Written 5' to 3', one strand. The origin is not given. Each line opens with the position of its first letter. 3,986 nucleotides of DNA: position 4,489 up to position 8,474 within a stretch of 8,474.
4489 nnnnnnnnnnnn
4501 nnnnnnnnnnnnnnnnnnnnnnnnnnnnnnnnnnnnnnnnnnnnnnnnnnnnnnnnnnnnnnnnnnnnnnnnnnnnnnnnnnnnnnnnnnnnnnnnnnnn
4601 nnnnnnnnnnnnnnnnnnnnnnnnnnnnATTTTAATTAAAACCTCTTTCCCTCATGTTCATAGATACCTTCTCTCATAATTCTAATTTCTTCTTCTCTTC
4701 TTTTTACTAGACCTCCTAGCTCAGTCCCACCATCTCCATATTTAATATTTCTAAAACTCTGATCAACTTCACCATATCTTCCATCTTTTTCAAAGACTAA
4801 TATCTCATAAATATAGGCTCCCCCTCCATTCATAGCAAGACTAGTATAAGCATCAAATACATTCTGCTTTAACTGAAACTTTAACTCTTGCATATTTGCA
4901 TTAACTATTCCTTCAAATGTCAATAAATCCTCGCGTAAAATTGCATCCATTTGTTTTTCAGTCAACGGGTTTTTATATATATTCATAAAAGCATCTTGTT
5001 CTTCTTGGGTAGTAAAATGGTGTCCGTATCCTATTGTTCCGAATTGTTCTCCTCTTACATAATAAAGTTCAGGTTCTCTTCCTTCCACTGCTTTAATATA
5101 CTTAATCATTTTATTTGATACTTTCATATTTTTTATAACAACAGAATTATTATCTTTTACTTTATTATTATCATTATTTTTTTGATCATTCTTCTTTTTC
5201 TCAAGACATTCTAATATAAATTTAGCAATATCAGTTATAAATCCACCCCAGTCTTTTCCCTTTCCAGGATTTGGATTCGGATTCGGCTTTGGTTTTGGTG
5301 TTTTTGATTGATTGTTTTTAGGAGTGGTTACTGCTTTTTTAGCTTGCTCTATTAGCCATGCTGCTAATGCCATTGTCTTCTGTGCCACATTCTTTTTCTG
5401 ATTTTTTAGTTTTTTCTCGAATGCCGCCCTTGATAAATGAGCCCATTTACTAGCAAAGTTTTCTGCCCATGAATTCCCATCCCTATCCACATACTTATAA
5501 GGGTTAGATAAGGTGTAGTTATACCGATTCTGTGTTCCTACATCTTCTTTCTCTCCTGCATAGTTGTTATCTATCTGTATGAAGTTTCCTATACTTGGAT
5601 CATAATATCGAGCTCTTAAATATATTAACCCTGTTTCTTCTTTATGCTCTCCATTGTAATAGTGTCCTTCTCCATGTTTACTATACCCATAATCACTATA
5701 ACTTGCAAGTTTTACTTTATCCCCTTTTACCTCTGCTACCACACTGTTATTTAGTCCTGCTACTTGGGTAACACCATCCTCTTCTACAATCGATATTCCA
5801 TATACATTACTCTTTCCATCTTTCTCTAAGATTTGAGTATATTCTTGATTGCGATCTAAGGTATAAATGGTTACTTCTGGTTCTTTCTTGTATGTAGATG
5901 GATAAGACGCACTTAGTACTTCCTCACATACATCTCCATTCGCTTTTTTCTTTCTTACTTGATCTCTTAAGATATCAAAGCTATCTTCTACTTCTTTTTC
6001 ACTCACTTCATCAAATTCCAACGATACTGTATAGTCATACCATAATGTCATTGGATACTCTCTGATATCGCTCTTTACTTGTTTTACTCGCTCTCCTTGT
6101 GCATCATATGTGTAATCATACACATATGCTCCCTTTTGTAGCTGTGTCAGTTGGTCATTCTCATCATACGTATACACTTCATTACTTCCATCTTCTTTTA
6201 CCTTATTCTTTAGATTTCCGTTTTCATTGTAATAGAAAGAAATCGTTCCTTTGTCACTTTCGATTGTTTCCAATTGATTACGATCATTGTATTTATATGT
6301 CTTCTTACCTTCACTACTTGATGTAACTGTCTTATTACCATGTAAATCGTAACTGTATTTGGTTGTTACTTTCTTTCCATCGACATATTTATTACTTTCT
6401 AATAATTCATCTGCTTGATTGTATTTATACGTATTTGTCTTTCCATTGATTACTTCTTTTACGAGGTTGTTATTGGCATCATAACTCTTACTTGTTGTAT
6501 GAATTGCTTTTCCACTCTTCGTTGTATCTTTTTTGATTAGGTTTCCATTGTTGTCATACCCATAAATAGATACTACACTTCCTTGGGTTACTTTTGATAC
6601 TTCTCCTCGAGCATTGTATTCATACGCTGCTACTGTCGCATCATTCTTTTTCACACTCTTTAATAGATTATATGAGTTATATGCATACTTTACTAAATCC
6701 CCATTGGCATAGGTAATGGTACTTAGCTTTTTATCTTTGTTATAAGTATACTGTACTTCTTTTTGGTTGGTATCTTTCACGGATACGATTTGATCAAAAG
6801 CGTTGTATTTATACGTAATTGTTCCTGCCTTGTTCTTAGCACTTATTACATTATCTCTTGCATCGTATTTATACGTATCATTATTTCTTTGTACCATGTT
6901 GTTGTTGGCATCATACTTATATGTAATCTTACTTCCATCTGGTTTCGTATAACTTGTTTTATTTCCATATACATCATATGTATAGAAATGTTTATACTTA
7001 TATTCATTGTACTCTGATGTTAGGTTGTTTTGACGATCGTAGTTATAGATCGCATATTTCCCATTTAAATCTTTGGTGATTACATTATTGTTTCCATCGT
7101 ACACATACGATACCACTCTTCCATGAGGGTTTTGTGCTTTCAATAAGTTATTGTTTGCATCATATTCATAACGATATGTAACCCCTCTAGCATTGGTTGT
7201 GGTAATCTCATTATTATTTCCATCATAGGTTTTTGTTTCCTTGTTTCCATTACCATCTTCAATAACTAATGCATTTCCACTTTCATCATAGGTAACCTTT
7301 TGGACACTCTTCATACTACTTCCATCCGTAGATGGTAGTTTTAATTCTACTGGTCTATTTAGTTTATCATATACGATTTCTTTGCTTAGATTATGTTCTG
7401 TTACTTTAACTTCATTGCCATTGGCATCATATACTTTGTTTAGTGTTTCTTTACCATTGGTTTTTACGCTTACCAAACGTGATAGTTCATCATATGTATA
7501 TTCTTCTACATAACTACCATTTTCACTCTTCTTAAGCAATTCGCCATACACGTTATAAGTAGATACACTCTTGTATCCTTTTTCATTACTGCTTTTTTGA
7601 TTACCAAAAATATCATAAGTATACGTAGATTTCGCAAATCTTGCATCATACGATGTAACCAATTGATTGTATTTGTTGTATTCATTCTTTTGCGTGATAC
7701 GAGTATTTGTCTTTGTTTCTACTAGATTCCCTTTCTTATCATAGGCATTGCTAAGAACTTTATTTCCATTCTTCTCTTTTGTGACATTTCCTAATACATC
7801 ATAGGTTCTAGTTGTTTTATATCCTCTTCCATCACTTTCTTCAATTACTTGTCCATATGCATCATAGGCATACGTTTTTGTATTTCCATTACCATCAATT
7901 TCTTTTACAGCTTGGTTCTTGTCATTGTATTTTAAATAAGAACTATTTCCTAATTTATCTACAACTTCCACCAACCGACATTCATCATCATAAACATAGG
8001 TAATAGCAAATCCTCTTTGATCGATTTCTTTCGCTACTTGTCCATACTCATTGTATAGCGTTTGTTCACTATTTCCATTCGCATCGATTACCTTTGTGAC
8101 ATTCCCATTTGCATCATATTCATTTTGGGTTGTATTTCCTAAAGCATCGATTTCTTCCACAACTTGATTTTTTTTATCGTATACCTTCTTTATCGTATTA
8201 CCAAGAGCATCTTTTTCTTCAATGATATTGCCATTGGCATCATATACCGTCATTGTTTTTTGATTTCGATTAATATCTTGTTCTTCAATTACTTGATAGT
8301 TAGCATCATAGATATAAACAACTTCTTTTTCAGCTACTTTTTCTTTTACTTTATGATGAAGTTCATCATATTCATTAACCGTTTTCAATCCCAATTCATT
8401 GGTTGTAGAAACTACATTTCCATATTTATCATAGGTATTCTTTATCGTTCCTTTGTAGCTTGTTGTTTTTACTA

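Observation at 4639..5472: Rhs C-terminal tip is a GH24 lysozyme-like domain behind a ~115-aa helical and low-complexity linker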

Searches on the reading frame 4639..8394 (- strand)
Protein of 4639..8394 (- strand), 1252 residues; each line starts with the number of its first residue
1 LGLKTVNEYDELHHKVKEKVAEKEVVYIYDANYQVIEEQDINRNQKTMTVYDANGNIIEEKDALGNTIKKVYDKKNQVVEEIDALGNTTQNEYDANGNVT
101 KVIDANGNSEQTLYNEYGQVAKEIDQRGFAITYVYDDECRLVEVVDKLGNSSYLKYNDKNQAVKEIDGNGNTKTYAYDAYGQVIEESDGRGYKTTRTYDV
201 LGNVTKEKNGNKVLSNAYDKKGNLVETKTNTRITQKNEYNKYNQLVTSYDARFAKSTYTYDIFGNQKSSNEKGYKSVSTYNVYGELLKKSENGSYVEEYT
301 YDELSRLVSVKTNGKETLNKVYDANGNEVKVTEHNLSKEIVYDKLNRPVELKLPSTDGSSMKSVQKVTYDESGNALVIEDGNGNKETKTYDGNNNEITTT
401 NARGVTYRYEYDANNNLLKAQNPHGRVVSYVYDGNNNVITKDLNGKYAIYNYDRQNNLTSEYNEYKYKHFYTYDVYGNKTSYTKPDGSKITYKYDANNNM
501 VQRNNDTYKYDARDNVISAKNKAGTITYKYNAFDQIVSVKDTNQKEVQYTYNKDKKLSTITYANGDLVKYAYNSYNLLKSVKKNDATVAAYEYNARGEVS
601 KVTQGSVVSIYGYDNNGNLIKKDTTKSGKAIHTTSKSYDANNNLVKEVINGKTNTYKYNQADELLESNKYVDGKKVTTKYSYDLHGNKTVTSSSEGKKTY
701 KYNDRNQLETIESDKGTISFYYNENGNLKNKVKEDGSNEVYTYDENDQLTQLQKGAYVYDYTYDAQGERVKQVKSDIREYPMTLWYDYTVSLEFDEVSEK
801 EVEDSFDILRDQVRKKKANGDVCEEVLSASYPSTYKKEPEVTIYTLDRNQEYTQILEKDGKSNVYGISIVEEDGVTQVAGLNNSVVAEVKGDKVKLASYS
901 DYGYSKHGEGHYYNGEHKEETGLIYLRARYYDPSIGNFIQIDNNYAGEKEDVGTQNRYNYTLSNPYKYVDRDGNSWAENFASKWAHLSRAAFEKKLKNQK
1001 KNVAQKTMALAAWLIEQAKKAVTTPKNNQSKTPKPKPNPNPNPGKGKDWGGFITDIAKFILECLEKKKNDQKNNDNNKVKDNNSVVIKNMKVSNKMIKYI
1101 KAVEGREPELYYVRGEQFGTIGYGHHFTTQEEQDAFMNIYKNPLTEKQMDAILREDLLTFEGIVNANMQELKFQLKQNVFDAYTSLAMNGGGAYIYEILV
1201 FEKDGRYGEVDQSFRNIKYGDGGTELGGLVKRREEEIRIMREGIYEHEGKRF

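Call 4: search_protein_families(library=pfam, proteins=[window:4639-8394:-], max_evalue=1)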
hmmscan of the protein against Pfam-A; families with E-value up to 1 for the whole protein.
window:4639-8394:- (1252 aa): 4 families
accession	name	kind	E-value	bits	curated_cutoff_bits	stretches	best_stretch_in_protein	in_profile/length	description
PF05593.20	RHS_repeat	-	8.2e-76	249.6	22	17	72-108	1-37/38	RHS Repeat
PF00959.24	Phage_lysozyme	-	1.6e-14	54.7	22.3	1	1102-1236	2-125/125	Phage lysozyme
PF21924.1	XRCC4_CC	-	0.027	15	27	1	1056-1111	7-61/78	XRCC4 coiled-coil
PF09805.14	Nop25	-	0.056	14.4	22.5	1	976-1090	36-137/138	Nucleolar protein 12 (25kDa)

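Call 5: search_protein_families(library=ncbifam, proteins=[window:4639-8394:-], max_evalue=1)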
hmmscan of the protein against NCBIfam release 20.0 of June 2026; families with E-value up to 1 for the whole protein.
window:4639-8394:- (1252 aa): 6 families
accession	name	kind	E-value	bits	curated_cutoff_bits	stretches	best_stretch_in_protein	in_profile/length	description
TIGR01643.1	YD_repeat_2x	repeat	1.1e-53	177.7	15.8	11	72-112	1-41/42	YD repeat-containing protein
NF041261.1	RHS_core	equivalog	5.3e-41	140.5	2000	6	9-347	369-712/1261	RHS element core protein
TIGR03696.1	Rhs_assc_core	domain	3.8e-12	46.5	32.5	1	899-973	1-75/76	RHS repeat-associated core domain-containing protein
NF058676.1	BaGTA_endo_BgtA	equivalog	1.8e-09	37.5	315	1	1091-1245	3-150/220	gene transfer agent endolysin BgtA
NF051871.1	LysLocSpmX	equivalog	0.029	13.5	700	1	1091-1191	6-93/430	lysozyme-family localization factor SpmX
NF009943.0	PRK13406.1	equivalog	0.23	9.9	571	1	989-1077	224-292/585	magnesium chelatase subunit D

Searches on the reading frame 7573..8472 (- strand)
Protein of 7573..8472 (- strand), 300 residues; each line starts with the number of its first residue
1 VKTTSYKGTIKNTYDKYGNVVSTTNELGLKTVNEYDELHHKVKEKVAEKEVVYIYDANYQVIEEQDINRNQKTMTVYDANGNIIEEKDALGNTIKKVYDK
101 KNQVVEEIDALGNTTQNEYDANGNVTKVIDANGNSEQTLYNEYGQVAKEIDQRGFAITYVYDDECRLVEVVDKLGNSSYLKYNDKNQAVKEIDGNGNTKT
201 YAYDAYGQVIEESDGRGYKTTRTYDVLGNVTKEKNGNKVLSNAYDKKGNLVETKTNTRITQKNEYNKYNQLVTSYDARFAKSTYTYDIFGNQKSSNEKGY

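Call 39: find_homologous_proteins(query=window:7573-8472:-, max_evalue=1e-10)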
Query window:7573-8472:- (300 aa): 18 proteins with E <= 1e-10 among 986 candidates.
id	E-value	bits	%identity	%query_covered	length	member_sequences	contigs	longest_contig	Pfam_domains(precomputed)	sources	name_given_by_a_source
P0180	2.6e-19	88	29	61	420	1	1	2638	PF05593.20,PF25023.2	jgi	jgi:YD repeat-containing protein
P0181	7.1e-19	87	29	64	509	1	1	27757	PF05593.20,PF25023.2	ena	-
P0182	1.7e-18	86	29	98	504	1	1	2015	PF05593.20,PF25023.2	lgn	-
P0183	7.0e-16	77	26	83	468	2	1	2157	PF05593.20,PF25023.2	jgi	jgi:YD repeat-containing protein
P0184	7.2e-16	77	25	77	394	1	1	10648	PF05593.20,PF25023.2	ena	-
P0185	1.4e-15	76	35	61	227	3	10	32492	PF05593.20,PF25023.2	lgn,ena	-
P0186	1.1e-14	73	29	80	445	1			PF05593.20,PF25023.2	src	-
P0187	5.2e-14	71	24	77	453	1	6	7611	PF05593.20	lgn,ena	-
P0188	1.1e-13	70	33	58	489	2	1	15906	PF05593.20,PF25023.2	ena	-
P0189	1.0e-12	67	29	93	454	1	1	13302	PF05593.20,PF25023.2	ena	-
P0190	1.4e-12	66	25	58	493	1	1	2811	PF05593.20,PF25023.2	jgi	-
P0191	1.5e-12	66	25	82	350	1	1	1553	PF05593.20,PF25023.2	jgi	jgi:YD repeat-containing protein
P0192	1.9e-12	66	30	69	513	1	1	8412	PF05593.20,PF25023.2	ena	-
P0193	5.2e-12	64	24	72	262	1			PF05593.20,PF25023.2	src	-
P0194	5.6e-12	64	29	57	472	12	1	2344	PF05593.20,PF25023.2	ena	-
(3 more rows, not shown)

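Call 41: find_related_loci(query=window:7573-8472:-, collection=genome_contigs, flank=10000)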
Query window:7573-8472:- (300 aa) in genome_contigs; peptide patterns used: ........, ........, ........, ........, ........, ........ (x = any residue, [..] = any of these).
96 stretches matched a pattern, but none encodes a relative of the query by tblastn (E <= 1e-3).
